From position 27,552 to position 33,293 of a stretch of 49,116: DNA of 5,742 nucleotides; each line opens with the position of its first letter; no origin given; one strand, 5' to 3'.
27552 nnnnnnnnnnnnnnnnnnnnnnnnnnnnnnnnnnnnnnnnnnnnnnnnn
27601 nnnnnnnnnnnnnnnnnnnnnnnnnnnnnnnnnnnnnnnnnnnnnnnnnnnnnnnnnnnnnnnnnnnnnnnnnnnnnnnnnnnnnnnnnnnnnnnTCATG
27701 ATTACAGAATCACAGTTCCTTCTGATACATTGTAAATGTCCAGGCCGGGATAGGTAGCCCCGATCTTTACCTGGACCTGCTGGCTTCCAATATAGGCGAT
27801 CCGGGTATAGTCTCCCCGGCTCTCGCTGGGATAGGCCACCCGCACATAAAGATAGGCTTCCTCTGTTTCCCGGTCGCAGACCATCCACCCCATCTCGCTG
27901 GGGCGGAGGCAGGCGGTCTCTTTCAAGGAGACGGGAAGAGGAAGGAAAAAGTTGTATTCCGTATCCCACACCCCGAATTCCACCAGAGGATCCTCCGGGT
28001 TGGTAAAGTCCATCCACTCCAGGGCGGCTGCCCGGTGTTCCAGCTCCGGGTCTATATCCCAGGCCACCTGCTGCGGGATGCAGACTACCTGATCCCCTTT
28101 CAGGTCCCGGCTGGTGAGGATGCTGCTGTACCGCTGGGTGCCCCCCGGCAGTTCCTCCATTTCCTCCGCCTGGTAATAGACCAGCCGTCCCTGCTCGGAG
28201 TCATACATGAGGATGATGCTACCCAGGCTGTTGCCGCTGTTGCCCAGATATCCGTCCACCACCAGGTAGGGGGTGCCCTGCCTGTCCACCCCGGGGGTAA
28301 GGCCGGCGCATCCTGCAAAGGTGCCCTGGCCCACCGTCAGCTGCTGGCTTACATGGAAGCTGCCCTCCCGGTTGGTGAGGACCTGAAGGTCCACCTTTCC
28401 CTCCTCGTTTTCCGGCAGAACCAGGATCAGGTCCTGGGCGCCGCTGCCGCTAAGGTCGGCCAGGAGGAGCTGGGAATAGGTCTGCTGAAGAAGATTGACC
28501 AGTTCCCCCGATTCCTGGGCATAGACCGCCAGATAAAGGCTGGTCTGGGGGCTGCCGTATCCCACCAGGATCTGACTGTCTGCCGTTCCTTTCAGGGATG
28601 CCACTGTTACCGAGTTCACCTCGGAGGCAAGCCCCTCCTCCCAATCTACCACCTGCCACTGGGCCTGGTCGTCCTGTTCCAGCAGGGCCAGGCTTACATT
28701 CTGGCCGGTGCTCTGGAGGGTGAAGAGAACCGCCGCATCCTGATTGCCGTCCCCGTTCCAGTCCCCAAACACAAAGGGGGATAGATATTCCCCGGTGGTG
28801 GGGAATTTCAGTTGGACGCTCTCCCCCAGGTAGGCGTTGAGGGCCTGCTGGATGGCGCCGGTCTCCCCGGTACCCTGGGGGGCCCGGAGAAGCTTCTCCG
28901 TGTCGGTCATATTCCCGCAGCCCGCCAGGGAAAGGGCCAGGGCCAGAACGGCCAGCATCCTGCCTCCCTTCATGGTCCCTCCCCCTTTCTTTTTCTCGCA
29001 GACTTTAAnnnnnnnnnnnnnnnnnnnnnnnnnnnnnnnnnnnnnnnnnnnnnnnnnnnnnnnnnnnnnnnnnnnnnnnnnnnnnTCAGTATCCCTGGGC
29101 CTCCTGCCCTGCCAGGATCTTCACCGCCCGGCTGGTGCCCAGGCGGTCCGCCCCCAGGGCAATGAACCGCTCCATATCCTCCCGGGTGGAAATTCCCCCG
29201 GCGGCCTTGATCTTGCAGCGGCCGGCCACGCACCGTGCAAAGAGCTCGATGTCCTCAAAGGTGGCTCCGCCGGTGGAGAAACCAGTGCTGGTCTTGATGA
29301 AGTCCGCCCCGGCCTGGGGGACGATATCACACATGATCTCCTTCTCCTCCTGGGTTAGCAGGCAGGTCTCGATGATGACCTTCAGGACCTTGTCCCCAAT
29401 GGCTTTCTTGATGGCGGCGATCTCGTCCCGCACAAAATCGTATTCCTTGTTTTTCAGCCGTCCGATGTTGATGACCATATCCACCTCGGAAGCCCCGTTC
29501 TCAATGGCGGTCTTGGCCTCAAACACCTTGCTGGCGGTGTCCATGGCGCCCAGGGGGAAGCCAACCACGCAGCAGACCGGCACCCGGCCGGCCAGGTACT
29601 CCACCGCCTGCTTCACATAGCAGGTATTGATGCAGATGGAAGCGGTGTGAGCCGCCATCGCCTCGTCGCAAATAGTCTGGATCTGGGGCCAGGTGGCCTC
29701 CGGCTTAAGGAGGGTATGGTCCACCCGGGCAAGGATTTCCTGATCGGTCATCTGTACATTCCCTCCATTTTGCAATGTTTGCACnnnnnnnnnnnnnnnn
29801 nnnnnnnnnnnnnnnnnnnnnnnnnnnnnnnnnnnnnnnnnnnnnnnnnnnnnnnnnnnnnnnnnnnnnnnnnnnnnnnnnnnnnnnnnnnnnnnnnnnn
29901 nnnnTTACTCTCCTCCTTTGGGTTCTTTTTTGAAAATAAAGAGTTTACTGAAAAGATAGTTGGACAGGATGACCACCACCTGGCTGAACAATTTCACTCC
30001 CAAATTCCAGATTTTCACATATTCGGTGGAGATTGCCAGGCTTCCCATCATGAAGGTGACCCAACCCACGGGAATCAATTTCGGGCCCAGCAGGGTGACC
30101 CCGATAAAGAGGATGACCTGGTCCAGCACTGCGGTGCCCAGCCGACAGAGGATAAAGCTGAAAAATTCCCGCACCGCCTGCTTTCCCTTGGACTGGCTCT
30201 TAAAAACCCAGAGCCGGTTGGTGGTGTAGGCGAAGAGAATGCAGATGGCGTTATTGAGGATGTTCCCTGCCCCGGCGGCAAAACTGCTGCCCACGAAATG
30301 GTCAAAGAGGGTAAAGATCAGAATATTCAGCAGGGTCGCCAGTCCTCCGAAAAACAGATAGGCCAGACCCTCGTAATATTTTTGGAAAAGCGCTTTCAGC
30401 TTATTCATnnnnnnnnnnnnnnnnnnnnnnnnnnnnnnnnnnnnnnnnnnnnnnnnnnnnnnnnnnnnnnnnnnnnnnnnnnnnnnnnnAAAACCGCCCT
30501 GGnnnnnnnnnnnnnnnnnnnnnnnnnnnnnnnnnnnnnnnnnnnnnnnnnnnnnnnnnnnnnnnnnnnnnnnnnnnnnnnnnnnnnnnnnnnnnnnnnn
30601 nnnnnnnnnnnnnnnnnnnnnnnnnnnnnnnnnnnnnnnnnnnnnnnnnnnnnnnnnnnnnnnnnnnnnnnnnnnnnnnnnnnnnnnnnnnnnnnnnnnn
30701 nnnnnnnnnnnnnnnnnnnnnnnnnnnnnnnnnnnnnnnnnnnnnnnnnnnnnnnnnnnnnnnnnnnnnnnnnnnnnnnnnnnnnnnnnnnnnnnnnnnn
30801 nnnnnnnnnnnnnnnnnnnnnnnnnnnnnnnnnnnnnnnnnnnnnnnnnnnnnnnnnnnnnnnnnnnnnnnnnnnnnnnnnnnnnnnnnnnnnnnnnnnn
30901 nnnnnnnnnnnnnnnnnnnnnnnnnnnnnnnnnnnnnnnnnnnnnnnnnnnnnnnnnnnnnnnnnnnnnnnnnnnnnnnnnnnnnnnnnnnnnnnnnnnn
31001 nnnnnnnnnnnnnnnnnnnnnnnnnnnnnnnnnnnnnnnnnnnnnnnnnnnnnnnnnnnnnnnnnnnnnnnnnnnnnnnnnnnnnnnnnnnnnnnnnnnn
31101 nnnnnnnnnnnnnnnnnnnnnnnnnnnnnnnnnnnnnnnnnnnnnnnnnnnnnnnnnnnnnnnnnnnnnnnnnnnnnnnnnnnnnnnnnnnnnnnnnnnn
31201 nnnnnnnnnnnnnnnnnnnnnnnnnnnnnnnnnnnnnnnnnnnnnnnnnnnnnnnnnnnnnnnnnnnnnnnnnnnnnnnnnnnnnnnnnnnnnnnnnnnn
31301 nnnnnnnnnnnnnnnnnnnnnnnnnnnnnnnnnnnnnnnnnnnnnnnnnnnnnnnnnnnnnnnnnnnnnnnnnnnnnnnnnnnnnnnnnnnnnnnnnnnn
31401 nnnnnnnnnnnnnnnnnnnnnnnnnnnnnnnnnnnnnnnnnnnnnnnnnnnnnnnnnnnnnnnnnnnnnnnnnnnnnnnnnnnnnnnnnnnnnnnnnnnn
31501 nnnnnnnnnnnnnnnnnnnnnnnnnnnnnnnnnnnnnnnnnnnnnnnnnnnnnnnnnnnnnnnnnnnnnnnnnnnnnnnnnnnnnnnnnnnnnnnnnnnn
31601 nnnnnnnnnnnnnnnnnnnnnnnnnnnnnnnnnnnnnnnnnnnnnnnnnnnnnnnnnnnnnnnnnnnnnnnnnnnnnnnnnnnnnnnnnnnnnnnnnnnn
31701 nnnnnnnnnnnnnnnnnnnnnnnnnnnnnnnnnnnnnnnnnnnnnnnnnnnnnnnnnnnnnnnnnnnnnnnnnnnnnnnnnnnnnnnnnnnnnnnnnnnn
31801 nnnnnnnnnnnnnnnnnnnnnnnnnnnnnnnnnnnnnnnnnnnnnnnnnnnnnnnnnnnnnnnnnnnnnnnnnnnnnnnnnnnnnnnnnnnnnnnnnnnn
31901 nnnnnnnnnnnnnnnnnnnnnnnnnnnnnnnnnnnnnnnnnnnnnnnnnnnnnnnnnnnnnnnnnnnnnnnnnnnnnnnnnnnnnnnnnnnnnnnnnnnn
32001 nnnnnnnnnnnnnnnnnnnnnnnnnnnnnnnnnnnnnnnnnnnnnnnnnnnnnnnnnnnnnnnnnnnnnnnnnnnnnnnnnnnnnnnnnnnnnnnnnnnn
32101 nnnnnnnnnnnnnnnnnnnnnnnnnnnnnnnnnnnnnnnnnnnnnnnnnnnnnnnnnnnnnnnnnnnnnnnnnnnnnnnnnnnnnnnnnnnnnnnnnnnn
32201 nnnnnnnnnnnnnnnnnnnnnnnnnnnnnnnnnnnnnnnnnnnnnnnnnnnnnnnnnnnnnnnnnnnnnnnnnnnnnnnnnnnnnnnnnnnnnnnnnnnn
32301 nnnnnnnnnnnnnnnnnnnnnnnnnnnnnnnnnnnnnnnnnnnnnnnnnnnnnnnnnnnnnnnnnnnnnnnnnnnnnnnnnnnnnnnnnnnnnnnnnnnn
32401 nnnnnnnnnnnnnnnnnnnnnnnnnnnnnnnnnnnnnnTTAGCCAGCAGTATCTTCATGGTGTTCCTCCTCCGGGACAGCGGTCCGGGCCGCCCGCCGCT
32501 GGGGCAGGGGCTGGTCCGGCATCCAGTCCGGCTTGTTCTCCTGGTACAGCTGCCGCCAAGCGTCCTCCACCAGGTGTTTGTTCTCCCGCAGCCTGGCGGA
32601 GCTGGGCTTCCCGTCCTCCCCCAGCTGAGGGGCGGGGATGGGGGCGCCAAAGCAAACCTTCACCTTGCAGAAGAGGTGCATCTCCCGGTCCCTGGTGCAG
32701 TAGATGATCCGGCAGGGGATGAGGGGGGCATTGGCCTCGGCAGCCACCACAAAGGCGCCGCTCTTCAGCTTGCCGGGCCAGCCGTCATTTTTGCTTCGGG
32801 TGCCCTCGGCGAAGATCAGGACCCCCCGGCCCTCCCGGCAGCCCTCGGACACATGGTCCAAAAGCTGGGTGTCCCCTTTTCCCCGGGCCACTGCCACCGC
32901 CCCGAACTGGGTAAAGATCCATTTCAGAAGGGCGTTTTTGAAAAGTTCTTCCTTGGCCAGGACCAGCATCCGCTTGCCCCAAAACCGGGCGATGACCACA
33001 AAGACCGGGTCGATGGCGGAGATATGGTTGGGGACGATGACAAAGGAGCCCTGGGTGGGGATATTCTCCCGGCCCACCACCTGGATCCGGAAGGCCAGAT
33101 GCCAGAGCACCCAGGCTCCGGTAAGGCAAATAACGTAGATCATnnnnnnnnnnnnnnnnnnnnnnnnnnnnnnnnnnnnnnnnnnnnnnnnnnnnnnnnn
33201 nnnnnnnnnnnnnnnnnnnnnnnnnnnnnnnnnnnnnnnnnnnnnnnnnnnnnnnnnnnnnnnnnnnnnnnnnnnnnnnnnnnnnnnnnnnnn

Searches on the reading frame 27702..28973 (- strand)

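Call 7: search_protein_families(library=pfam, proteins=[window:27702-28973:-], max_evalue=0.001)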
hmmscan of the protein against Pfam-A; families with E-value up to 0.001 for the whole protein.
window:27702-28973:- (423 aa): 1 family
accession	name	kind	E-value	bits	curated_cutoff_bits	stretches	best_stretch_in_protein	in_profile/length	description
PF13517.12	FG-GAP_3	-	5.1e-05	24.2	26.9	0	52-82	32-61/61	FG-GAP-like repeat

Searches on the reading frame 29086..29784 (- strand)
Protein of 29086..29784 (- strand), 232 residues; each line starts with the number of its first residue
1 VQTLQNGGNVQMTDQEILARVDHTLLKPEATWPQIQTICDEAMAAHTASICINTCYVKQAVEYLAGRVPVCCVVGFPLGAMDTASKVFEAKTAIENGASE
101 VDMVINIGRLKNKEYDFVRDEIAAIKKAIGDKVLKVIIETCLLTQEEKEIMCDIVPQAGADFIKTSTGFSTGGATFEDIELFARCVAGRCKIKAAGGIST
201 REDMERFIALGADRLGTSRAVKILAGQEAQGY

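Call 7: search_protein_families(library=pfam, proteins=[window:29086-29784:-], max_evalue=0.001)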
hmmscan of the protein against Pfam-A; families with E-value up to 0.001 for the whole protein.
window:29086-29784:- (232 aa): 1 family
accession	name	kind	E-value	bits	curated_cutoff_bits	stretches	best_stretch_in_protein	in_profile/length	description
PF01791.15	DeoC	-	7.1e-17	62.2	23.8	1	21-208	6-208/229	DeoC/LacD family aldolase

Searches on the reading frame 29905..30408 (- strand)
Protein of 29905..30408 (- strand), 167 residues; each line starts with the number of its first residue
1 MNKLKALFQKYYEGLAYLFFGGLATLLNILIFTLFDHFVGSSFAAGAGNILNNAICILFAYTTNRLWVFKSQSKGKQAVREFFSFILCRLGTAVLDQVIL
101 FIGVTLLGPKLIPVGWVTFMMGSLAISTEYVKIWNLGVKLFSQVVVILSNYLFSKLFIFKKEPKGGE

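Call 7: search_protein_families(library=pfam, proteins=[window:29905-30408:-], max_evalue=0.001)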
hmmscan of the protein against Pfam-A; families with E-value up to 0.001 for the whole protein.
window:29905-30408:- (167 aa): 1 family
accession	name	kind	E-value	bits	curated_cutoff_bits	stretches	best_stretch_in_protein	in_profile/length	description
PF04138.20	GtrA_DPMS_TM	-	3.5e-17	63.1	26.1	1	17-159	2-117/117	GtrA/DPMS, transmembrane domain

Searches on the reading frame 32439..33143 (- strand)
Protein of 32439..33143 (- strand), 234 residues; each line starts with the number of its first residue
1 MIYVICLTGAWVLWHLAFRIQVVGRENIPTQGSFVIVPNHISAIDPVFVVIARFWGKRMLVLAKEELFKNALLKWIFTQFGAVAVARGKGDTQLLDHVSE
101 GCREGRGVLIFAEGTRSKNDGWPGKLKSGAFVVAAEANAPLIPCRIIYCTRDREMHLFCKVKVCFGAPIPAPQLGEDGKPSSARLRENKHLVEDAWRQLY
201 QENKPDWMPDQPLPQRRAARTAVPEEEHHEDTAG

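Call 7: search_protein_families(library=pfam, proteins=[window:32439-33143:-], max_evalue=0.001)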
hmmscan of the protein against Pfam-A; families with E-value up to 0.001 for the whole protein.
window:32439-33143:- (234 aa): 1 family
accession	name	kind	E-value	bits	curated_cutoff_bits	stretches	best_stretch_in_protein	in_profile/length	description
PF01553.26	Acyltransferase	-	5.8e-25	88.1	23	1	19-146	1-131/132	Acyltransferase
